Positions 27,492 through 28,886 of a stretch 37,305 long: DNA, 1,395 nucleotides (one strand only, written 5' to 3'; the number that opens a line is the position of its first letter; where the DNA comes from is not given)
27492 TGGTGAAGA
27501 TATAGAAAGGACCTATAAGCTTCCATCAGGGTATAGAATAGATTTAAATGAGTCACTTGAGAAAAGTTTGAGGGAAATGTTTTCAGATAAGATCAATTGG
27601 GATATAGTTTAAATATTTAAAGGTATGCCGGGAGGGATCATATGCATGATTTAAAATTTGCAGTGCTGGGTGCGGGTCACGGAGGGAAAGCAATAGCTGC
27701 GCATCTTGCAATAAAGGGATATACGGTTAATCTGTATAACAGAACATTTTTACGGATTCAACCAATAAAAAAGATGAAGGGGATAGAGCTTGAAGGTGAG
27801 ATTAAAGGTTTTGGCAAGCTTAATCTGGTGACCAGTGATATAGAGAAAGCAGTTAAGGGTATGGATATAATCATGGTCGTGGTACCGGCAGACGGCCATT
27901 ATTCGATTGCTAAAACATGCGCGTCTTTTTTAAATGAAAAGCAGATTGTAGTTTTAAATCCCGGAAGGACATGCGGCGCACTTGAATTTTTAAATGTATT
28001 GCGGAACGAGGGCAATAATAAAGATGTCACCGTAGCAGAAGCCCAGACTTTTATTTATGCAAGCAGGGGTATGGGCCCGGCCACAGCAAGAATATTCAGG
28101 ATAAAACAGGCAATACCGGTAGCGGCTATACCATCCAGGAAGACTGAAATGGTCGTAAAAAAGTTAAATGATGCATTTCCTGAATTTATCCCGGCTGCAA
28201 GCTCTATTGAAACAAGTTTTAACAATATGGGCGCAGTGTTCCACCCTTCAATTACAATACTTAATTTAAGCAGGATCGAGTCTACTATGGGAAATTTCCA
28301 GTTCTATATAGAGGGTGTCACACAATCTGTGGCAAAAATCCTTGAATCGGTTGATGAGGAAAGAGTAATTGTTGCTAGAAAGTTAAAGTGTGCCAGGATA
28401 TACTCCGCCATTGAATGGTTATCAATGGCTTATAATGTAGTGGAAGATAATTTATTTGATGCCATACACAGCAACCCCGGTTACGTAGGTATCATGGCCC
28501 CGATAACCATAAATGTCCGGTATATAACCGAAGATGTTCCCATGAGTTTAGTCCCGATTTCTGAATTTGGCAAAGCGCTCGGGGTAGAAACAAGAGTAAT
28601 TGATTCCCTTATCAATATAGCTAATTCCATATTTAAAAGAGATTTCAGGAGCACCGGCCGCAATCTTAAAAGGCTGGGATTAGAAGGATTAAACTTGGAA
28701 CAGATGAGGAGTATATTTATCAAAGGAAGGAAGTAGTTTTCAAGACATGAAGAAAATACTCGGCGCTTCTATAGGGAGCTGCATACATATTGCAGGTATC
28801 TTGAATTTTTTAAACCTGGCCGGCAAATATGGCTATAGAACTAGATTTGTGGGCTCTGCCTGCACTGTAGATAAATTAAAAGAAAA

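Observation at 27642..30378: Two-gene module after dnaE: an opine-dehydrogenase homologue plus a single-chain glutamate-mutase-like protein with a CxHxxG cobalamin motif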

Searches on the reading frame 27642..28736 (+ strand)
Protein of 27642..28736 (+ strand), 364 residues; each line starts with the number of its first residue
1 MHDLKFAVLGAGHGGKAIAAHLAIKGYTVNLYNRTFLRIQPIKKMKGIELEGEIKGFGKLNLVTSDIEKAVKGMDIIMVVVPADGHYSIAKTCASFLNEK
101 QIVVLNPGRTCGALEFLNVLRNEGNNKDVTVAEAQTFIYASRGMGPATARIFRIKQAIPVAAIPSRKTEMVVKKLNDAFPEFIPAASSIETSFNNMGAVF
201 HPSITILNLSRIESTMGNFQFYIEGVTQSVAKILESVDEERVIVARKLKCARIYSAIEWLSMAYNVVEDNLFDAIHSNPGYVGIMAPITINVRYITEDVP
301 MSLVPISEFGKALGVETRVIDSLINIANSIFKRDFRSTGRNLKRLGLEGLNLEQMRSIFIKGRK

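Call 3: search_protein_families(library=pfam, proteins=[window:27642-28736:+], max_evalue=1)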
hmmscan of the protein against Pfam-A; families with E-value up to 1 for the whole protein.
window:27642-28736:+ (364 aa): 12 families
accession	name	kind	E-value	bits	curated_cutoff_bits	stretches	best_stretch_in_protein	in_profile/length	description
PF02317.23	Octopine_DH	-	1.8e-44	151.8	30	1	185-330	2-149/150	NAD/NADP octopine/nopaline dehydrogenase, alpha-helical domain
PF01210.29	NAD_Gly3P_dh_N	-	7.5e-09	36.2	23.1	1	6-104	2-100/158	NAD-dependent glycerol-3-phosphate dehydrogenase N-terminus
PF03446.21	NAD_binding_2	-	7e-07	29.8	21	1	5-86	1-68/161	NAD binding domain of 6-phosphogluconate dehydrogenase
PF03807.23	F420_oxidored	-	5.9e-06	27.2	21.6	1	5-103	1-88/94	NADP oxidoreductase coenzyme F420-dependent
PF02558.23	ApbA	-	4.8e-05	23.5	22.2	1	7-105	2-98/150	Ketopantoate reductase PanE/ApbA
PF01488.26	Shikimate_DH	-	0.00053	20.5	24.3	1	3-79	12-81/138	Shikimate / quinate 5-dehydrogenase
PF02737.24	3HCDH_N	-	0.015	15.6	22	1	6-39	2-35/180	3-hydroxyacyl-CoA dehydrogenase, NAD binding domain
PF07992.20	Pyr_redox_2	-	0.031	14.1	26.1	1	5-51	2-52/291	Pyridine nucleotide-disulphide oxidoreductase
PF03721.20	UDPG_MGDP_dh_N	-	0.039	13.9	27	1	5-124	2-140/187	UDP-glucose/GDP-mannose dehydrogenase family, NAD binding domain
PF02153.23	PDH_N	-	0.053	13.5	26.5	1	65-103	38-75/154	Prephenate dehydrogenase, nucleotide-binding domain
PF07991.19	KARI_N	-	0.13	12.3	20.6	1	2-105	3-93/165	Acetohydroxy acid isomeroreductase, NADPH-binding domain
PF13450.12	NAD_binding_8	-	0.21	12.3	21.9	1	8-33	1-26/68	NAD(P)-binding Rossmann-like domain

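Call 4: search_protein_families(library=ncbifam, proteins=[window:27642-28736:+], max_evalue=1)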
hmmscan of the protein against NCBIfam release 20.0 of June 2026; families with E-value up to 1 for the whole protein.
window:27642-28736:+ (364 aa): 31 families (the best 25 are shown)
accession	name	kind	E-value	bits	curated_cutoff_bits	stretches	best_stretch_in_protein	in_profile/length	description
NF000941.0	PRK00094.1-3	equivalog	1.9e-09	37.2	423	1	5-104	3-102/336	NAD(P)H-dependent glycerol-3-phosphate dehydrogenase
NF000942.0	PRK00094.1-4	subfamily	9.6e-09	34.9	257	1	5-105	4-104/334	NAD(P)H-dependent glycerol-3-phosphate dehydrogenase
NF000946.0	PRK00094.2-4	equivalog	5.5e-07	28.8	455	1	4-104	5-105/342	NAD(P)H-dependent glycerol-3-phosphate dehydrogenase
NF000940.0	PRK00094.1-2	subfamily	1.2e-06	28.3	202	1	5-108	2-105/330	NAD(P)H-dependent glycerol-3-phosphate dehydrogenase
NF000944.0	PRK00094.2-2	equivalog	1.2e-06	27.6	603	1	2-112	19-129/371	NAD(P)H-dependent glycerol-3-phosphate dehydrogenase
NF011211.0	PRK14618.1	equivalog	1.8e-06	27.4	489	1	4-108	5-106/328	NAD(P)H-dependent glycerol-3-phosphate dehydrogenase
NF000939.0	PRK00094.1-1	equivalog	2.9e-06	26.6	473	1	3-104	5-106/339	NAD(P)H-dependent glycerol-3-phosphate dehydrogenase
NF000947.0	PRK00094.2-5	equivalog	0.00046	19.7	251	1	5-86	6-86/323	NAD(P)H-dependent glycerol-3-phosphate dehydrogenase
TIGR00507.1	aroE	equivalog_domain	0.00077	18.7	200.2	1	3-45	117-159/270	shikimate dehydrogenase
NF006083.0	PRK08229.1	equivalog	0.0014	17.6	371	1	4-104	3-104/341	2-dehydropantoate 2-reductase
NF005089.0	PRK06522.1-4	subfamily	0.0022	17.4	223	1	5-104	2-98/326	2-dehydropantoate 2-reductase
NF009409.0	PRK12770.1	subfamily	0.0053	15.9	343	1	3-34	18-49/360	putative glutamate synthase subunit beta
NF011213.0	PRK14620.1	equivalog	0.0068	15.6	478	1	5-91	2-89/326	NAD(P)H-dependent glycerol-3-phosphate dehydrogenase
NF006765.0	PRK09287.1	equivalog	0.0079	15.1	413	1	4-104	4-99/476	NADP-dependent phosphogluconate dehydrogenase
NF006802.0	PRK09310.1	equivalog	0.014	14.2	598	1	3-37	332-366/477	bifunctional 3-dehydroquinate dehydratase/shikimate dehydrogenase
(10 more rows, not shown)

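Call 39: search_solved_structures(query=window:27642-28736:+, max_evalue=0.01, show_alignments=2)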
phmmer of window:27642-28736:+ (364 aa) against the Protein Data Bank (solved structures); distinct sequences matched with E-value up to 0.01: 3.
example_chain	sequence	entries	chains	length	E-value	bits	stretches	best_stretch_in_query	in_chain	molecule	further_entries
1bg6_A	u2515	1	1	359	4.8e-79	269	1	5-357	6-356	N-(1-D-CARBOXYLETHYL)-L-NORVALINE DEHYDROGENASE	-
3c7a_A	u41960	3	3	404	3.8e-07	32.6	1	59-333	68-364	Octopine dehydrogenase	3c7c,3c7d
3iqd_B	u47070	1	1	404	8.3e-07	31.5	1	59-333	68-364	Octopine dehydrogenase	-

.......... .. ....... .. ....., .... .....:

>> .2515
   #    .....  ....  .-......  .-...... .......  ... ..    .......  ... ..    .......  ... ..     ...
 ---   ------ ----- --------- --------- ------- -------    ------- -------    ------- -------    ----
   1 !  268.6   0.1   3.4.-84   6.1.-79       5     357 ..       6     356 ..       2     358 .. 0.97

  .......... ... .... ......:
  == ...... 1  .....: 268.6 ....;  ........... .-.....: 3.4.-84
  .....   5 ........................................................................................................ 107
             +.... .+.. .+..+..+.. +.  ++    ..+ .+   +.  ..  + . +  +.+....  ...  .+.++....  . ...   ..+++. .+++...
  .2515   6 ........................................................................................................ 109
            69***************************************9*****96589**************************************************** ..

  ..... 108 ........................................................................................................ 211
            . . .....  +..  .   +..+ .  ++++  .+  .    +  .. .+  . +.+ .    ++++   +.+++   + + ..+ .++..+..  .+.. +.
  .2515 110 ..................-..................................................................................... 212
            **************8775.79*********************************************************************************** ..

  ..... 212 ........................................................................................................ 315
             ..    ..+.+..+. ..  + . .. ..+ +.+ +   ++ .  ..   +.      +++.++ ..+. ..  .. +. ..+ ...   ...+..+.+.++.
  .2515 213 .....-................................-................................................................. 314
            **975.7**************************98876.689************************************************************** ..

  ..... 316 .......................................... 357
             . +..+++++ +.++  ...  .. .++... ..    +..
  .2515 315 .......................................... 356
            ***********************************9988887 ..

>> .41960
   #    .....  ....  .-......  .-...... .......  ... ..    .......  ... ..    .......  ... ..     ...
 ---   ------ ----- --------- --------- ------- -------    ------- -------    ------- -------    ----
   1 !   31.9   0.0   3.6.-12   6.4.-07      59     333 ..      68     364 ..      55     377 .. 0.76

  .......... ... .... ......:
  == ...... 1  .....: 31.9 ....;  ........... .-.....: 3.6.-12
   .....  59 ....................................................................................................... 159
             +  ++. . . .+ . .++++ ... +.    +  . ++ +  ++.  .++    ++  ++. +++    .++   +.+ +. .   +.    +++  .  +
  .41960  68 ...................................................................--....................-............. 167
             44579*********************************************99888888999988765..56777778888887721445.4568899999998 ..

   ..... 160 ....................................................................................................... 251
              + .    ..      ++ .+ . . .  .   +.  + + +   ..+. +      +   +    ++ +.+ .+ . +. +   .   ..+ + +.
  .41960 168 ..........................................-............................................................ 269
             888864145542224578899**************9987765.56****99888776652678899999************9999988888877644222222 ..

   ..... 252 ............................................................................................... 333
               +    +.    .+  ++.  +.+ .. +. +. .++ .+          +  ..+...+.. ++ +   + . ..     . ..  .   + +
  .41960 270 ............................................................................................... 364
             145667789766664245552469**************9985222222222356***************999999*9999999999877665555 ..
